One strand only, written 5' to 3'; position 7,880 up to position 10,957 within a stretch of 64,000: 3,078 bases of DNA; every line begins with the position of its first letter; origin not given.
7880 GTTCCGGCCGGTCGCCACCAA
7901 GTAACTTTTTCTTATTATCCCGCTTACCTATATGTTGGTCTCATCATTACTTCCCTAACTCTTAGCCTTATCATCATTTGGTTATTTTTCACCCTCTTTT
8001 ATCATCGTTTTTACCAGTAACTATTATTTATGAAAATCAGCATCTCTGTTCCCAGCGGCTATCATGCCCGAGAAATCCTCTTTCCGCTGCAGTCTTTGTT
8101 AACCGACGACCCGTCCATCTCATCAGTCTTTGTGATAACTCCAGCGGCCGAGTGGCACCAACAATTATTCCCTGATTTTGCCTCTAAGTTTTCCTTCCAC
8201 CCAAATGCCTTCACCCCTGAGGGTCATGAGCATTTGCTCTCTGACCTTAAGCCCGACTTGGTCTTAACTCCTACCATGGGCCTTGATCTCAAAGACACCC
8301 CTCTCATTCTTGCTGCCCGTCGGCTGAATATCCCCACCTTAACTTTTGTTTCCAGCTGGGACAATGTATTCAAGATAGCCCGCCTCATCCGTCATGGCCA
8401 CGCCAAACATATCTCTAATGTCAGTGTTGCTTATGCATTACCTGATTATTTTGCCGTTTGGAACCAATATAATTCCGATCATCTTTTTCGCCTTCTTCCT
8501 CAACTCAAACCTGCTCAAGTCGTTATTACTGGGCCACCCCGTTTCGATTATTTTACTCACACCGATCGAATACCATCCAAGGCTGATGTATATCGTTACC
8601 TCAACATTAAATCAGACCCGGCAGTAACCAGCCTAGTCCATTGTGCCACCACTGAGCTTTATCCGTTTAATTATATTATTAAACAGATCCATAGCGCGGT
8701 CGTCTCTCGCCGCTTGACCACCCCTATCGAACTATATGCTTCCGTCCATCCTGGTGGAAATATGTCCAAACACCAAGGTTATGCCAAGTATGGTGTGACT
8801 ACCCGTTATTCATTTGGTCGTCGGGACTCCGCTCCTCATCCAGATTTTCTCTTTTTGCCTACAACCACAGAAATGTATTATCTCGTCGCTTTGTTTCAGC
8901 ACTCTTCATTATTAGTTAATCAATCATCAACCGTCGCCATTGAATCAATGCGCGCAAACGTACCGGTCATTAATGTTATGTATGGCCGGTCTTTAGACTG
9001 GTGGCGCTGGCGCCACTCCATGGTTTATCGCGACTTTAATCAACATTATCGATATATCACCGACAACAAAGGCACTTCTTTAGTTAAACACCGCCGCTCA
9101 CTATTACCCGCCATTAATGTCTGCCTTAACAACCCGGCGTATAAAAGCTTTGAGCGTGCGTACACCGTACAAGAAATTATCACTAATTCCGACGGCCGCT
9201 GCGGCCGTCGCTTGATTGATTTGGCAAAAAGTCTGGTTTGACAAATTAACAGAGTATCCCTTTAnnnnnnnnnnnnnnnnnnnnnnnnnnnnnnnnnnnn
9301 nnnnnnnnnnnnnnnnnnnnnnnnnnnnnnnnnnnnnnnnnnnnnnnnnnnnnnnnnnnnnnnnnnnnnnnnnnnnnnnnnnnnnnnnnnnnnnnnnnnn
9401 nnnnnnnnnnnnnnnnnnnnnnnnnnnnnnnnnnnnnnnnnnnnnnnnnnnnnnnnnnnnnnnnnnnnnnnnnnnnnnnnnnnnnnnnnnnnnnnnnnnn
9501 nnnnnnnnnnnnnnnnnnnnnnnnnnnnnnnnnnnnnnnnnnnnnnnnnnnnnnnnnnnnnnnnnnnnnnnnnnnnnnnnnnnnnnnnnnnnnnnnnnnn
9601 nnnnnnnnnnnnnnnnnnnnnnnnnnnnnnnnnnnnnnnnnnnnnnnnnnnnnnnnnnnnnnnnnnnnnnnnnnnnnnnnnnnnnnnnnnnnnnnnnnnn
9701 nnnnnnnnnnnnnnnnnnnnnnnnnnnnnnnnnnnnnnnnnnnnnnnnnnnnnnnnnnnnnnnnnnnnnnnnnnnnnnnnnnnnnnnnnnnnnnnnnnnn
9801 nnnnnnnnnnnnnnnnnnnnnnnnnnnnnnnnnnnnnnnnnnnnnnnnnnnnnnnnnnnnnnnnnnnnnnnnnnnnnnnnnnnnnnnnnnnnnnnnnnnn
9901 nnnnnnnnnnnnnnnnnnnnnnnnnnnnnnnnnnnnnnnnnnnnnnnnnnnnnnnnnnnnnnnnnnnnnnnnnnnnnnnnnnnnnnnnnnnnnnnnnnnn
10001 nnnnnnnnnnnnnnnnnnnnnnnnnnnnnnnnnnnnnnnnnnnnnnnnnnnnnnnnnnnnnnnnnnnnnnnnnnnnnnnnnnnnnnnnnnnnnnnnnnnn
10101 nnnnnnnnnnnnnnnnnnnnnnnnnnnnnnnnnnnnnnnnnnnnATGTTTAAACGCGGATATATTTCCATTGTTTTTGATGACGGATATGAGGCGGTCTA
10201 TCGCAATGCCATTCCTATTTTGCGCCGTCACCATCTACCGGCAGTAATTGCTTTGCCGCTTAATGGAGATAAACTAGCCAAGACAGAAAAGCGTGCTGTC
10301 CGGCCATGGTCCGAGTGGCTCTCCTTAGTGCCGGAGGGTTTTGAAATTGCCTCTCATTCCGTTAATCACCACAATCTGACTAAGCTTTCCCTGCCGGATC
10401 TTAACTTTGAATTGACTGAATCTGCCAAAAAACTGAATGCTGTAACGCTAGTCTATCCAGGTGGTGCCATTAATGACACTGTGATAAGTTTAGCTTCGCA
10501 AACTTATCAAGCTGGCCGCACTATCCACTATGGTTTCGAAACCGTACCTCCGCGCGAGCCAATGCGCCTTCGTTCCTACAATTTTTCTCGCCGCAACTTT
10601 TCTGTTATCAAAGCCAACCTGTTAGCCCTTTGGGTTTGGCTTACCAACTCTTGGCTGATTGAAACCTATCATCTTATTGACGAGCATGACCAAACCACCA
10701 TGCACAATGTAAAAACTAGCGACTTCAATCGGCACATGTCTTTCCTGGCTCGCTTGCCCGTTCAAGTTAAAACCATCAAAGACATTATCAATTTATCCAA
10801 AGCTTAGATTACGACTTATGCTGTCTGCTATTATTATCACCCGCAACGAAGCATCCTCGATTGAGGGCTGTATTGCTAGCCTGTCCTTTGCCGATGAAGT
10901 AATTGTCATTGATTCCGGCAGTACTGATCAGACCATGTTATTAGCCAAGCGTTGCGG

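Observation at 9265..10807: RimK-type ATP-grasp amino-acid ligase and an M14-fold protein with a degenerate Asn-Arg substrate motif inside a polysaccharide locus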

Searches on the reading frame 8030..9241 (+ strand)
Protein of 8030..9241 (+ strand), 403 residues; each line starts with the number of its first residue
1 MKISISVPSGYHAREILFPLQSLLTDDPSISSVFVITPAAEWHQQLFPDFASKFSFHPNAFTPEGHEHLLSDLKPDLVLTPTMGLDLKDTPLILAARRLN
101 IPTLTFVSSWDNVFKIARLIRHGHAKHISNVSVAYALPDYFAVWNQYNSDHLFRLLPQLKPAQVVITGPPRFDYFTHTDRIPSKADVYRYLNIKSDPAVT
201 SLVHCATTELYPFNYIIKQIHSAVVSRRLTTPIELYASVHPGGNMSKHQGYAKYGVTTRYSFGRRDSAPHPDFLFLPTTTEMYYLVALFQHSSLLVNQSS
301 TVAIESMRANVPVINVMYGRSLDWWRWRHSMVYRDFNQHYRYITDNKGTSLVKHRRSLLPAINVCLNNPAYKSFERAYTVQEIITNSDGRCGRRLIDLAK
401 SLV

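Call 5: search_protein_families(library=pfam, proteins=[window:8030-9241:+], max_evalue=0.01)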
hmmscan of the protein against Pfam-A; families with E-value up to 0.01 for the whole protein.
window:8030-9241:+ (403 aa): 0 families

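Call 9: search_protein_families(library=ncbifam, proteins=[window:8030-9238:+], max_evalue=0.01)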
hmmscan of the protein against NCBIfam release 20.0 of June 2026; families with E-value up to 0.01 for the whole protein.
window:8030-9238:+ (403 aa): 3 families
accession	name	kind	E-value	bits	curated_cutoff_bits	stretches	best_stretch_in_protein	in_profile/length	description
NF046086.1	BFO_1060_trans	domain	2.8e-11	43.2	200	1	66-198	39-163/365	BFO_1060 family glycosyltransferase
TIGR04396.2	surf_polysacc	subfamily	8.4e-06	25.2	125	0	135-177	98-139/427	surface carbohydrate biosynthesis protein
TIGR03568.1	NeuC_NnaA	equivalog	0.0031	16.5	235.9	0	160-316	165-306/365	UDP-N-acetylglucosamine 2-epimerase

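Call 80: search_solved_structures(query=window:8030-9238:+, max_evalue=1, show_alignments=1)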
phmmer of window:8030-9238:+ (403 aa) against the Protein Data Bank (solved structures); distinct sequences matched with E-value up to 1: 0.

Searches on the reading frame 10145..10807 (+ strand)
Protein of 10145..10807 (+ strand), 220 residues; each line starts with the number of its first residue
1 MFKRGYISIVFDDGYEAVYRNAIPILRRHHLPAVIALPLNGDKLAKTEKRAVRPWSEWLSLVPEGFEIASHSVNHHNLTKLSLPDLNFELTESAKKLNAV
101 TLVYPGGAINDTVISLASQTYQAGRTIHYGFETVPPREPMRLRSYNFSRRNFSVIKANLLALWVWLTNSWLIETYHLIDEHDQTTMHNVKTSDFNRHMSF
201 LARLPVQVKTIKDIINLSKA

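Call 5: search_protein_families(library=pfam, proteins=[window:10145-10807:+], max_evalue=0.01)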
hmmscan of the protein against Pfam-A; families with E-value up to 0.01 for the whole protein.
window:10145-10807:+ (220 aa): 1 family
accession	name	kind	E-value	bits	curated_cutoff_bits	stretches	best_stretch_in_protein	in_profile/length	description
PF01522.26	Polysacc_deac_1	-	3.2e-16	59.9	23.1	1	4-119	6-118/124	Polysaccharide deacetylase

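Call 9: search_protein_families(library=ncbifam, proteins=[window:10145-10804:+], max_evalue=0.01)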
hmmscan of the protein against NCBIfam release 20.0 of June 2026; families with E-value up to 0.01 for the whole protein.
window:10145-10804:+ (220 aa): 8 families
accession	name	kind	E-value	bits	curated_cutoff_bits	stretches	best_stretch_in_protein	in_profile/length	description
TIGR03938.2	deacetyl_PgaB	equivalog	1.6e-06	26.7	321.9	1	9-38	68-97/621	poly-beta-1,6-N-acetyl-D-glucosamine N-deacetylase PgaB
NF011177.0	PRK14582.1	equivalog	6.6e-06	24.7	923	1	9-36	111-138/671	poly-beta-1,6-N-acetyl-D-glucosamine N-deacetylase PgaB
TIGR03933.1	PIA_icaB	equivalog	0.00011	21.8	248.35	0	7-34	74-101/245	intercellular adhesin biosynthesis polysaccharide N-deacetylase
TIGR02764.1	spore_ybaN_pdaB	equivalog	0.00029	20.7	237.4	1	61-120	54-119/191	polysaccharide deacetylase family sporulation protein PdaB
TIGR02884.1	spore_pdaA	equivalog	0.00032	20.5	298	1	7-101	39-125/224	delta-lactam-biosynthetic de-N-acetylase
TIGR04243.1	nodulat_NodB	equivalog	0.0014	18.1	240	1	7-100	4-89/197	chitooligosaccharide deacetylase NodB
TIGR02873.1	spore_ylxY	hypoth_equivalog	0.0035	16.6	391.5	1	61-139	133-215/268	probable sporulation protein, polysaccharide deacetylase family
NF011176.0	PRK14581.1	equivalog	0.0041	15.3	1091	0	9-36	111-138/673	poly-beta-1,6-N-acetyl-D-glucosamine N-deacetylase PgaB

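Call 52: find_homologous_proteins(query=window:10145-10804:+)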
Query window:10145-10804:+ (220 aa): 221 proteins with E <= 0.001 among 406 candidates; the best 120 are listed.
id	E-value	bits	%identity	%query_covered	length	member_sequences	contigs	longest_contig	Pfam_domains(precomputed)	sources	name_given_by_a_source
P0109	1.2e-133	462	92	100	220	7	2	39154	PF01522.27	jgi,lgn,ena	jgi:peptidoglycan/xylan/chitin deacetylase (PgdA/CDA1 family)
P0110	5.2e-123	427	84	100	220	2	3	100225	PF01522.27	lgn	-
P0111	1.1e-111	390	79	100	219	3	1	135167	PF01522.27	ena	-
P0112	2.7e-110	385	78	100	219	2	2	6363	PF01522.27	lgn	-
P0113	1.5e-109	383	76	99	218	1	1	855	PF01522.27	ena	-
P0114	5.9e-95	335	64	98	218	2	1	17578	PF01522.27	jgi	-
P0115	3.1e-94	333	66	98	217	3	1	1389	PF01522.27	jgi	jgi:peptidoglycan/xylan/chitin deacetylase (PgdA/CDA1 family)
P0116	1.3e-92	327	63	98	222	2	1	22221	PF01522.27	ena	-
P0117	1.4e-86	308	62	97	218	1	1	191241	PF01522.27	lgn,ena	-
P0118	2.6e-86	307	59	100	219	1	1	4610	PF01522.27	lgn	-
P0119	2.7e-85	304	58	97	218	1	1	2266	PF01522.27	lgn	-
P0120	3.8e-85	303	62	96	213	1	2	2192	PF01522.27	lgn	-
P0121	3.5e-84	300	59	98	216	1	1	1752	PF01522.27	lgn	-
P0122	4.8e-83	296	60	98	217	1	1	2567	PF01522.27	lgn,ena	-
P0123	1.2e-82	295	59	96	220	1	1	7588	PF01522.27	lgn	-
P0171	1.2e-67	246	50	97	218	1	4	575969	PF01522.27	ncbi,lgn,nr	ncbi:MAG: polysaccharide deacetylase family protein [Candidatus Andersenbacteria bacterium]|nr:polys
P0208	1.0e-63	233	48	98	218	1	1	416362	PF01522.27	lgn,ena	-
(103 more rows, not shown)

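Call 53: find_encoding_contigs(protein=P0117, flank=7000, max_places=1)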
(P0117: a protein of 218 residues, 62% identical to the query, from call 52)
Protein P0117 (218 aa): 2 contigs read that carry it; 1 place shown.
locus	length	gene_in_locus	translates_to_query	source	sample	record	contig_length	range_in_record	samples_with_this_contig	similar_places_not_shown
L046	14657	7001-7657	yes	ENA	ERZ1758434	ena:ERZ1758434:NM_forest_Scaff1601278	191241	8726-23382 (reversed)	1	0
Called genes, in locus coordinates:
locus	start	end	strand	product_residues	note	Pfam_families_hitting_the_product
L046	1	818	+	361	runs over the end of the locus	-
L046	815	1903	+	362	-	PF01075:Glyco_transf_9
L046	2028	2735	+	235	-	PF00535:Glycos_transf_2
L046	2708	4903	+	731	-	PF09586:YfhO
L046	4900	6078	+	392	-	PF04464:Glyphos_transf (faint)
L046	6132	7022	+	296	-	PF08443:RimK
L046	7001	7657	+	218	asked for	PF01522:Polysacc_deac_1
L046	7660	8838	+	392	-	PF13579:Glyco_trans_4_4, PF13439:Glyco_transf_4, PF20706:GT4-conflict, PF00534:Glycos_transf_1, PF13692:Glyco_trans_1_4, PF13524:Glyco_trans_1_2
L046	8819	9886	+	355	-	PF01075:Glyco_transf_9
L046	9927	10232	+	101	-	-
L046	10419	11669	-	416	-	PF08323:Glyco_transf_5 (faint), PF13439:Glyco_transf_4, PF13579:Glyco_trans_4_4, PF20706:GT4-conflict, PF00534:Glycos_transf_1, PF13692:Glyco_trans_1_4, PF13524:Glyco_trans_1_2 (weak)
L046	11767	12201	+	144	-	-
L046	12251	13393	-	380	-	PF13439:Glyco_transf_4, PF13579:Glyco_trans_4_4, PF20706:GT4-conflict, PF00534:Glycos_transf_1, PF13692:Glyco_trans_1_4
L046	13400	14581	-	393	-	PF13439:Glyco_transf_4, PF13579:Glyco_trans_4_4, PF20706:GT4-conflict, PF00534:Glycos_transf_1, PF13692:Glyco_trans_1_4, PF13524:Glyco_trans_1_2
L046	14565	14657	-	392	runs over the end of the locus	PF13439:Glyco_transf_4, PF13579:Glyco_trans_4_4, PF20706:GT4-conflict, PF00534:Glycos_transf_1, PF13692:Glyco_trans_1_4, PF13524:Glyco_trans_1_2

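Call 54: find_encoding_contigs(protein=P0171, flank=7000, max_places=1)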
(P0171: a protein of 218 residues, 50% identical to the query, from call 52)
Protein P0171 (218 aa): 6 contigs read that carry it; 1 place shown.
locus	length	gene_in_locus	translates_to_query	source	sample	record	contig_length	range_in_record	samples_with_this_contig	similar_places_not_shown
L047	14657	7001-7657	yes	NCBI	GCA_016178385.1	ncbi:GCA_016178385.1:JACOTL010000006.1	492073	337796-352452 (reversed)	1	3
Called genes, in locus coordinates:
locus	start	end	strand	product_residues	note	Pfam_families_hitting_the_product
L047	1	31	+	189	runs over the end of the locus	-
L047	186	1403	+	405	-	-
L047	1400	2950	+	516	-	PF03023:MurJ, PF13440:Polysacc_synt_3, PF01554:MatE (weak)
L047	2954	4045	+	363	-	PF00534:Glycos_transf_1 (faint)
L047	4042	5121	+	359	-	PF01075:Glyco_transf_9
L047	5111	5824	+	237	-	PF00535:Glycos_transf_2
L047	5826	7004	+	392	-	PF04464:Glyphos_transf (weak)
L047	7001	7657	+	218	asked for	PF01522:Polysacc_deac_1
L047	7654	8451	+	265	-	PF00535:Glycos_transf_2, PF10111:Glyco_tranf_2_2 (weak), PF13641:Glyco_tranf_2_3 (weak)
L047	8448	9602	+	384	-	PF20706:GT4-conflict, PF13439:Glyco_transf_4, PF13579:Glyco_trans_4_4, PF00534:Glycos_transf_1, PF13692:Glyco_trans_1_4, PF13524:Glyco_trans_1_2 (weak)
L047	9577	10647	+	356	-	PF01075:Glyco_transf_9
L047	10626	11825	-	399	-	PF13439:Glyco_transf_4 (faint), PF20706:GT4-conflict (weak), PF00534:Glycos_transf_1, PF13692:Glyco_trans_1_4, PF13524:Glyco_trans_1_2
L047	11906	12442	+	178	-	-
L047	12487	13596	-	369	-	PF13439:Glyco_transf_4, PF13579:Glyco_trans_4_4 (weak), PF20706:GT4-conflict, PF00534:Glycos_transf_1, PF13692:Glyco_trans_1_4, PF13524:Glyco_trans_1_2 (weak)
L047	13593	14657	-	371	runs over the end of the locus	PF13439:Glyco_transf_4, PF13579:Glyco_trans_4_4 (weak), PF20706:GT4-conflict, PF00534:Glycos_transf_1, PF13692:Glyco_trans_1_4, PF13524:Glyco_trans_1_2 (weak)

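Call 55: find_encoding_contigs(protein=P0208, flank=7000, max_places=1)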
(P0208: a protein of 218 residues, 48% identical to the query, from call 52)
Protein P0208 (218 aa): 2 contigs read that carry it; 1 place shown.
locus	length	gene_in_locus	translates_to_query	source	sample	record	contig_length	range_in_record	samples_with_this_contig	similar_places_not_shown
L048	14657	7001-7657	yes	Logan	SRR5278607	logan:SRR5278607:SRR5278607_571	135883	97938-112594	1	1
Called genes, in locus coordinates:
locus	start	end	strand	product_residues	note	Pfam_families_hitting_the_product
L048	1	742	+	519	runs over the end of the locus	PF03023:MurJ, PF01554:MatE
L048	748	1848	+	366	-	-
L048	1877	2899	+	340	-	-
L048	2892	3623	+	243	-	PF00535:Glycos_transf_2, PF13641:Glyco_tranf_2_3 (weak)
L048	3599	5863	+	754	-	-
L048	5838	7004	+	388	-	PF04464:Glyphos_transf (faint)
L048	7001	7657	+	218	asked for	PF01522:Polysacc_deac_1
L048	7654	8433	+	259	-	PF00535:Glycos_transf_2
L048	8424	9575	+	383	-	PF13439:Glyco_transf_4, PF13579:Glyco_trans_4_4, PF20706:GT4-conflict (weak), PF00534:Glycos_transf_1, PF13692:Glyco_trans_1_4, PF13524:Glyco_trans_1_2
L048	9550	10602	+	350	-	PF01075:Glyco_transf_9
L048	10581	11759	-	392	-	PF13439:Glyco_transf_4, PF13579:Glyco_trans_4_4 (faint), PF00534:Glycos_transf_1, PF13692:Glyco_trans_1_4, PF13524:Glyco_trans_1_2 (faint)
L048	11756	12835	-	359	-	PF13439:Glyco_transf_4, PF20706:GT4-conflict, PF00534:Glycos_transf_1, PF13692:Glyco_trans_1_4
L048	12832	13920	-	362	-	PF13439:Glyco_transf_4, PF13579:Glyco_trans_4_4 (weak), PF20706:GT4-conflict, PF00534:Glycos_transf_1, PF13692:Glyco_trans_1_4, PF13524:Glyco_trans_1_2 (weak)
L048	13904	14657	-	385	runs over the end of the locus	PF13439:Glyco_transf_4, PF13579:Glyco_trans_4_4, PF20706:GT4-conflict, PF00534:Glycos_transf_1, PF13692:Glyco_trans_1_4, PF13524:Glyco_trans_1_2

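Call 62: search_solved_structures(query=window:10145-10804:+, max_evalue=1, show_alignments=2)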
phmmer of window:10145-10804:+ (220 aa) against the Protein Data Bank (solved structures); distinct sequences matched with E-value up to 1: 16.
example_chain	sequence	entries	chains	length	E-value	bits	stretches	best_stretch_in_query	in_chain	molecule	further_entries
6dq3_A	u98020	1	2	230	1.7e-05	27.9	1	7-132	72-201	Polysaccharide deacetylase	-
5bu6_A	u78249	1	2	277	0.011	18.7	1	7-77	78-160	BpsB (PgaB), Poly-beta-1,6-N-acetyl-D-glucosamine N-deacetylase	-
4u10_A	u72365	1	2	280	0.011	18.7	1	8-37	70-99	Poly-beta-1,6-N-acetyl-D-glucosamine N-deacetylase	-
4wcj_A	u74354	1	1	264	0.02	17.9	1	7-69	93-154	Polysaccharide deacetylase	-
5lfz_A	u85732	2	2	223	0.029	17.3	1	7-91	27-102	ArCE4A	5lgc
7ax7_A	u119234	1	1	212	0.071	16.1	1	6-96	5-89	Endo-1,4-beta-xylanase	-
5m50_C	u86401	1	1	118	0.13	15.2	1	80-163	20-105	Calmodulin-regulated spectrin-associated protein 3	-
5lzn_A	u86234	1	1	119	0.13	15.2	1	80-163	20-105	Calmodulin-regulated spectrin-associated protein 3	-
3vus_A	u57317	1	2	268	0.16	14.9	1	7-36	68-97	Poly-beta-1,6-N-acetyl-D-glucosamine N-deacetylase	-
1ugj_A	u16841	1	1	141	0.19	14.7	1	80-163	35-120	RIKEN cDNA 2310057J16 protein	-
2j13_A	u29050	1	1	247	0.25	14.3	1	5-101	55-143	POLYSACCHARIDE DEACETYLASE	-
2cc0_A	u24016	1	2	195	0.37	13.7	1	4-95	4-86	ACETYL-XYLAN ESTERASE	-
4f9d_A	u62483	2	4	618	0.65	12.9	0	7-36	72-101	Poly-beta-1,6-N-acetyl-D-glucosamine N-deacetylase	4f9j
6hm9_A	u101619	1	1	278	0.7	12.8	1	60-139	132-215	Putative polysaccharide deacetylase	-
6hpa_A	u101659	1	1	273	0.8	12.6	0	61-139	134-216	Putative polysaccharide deacetylase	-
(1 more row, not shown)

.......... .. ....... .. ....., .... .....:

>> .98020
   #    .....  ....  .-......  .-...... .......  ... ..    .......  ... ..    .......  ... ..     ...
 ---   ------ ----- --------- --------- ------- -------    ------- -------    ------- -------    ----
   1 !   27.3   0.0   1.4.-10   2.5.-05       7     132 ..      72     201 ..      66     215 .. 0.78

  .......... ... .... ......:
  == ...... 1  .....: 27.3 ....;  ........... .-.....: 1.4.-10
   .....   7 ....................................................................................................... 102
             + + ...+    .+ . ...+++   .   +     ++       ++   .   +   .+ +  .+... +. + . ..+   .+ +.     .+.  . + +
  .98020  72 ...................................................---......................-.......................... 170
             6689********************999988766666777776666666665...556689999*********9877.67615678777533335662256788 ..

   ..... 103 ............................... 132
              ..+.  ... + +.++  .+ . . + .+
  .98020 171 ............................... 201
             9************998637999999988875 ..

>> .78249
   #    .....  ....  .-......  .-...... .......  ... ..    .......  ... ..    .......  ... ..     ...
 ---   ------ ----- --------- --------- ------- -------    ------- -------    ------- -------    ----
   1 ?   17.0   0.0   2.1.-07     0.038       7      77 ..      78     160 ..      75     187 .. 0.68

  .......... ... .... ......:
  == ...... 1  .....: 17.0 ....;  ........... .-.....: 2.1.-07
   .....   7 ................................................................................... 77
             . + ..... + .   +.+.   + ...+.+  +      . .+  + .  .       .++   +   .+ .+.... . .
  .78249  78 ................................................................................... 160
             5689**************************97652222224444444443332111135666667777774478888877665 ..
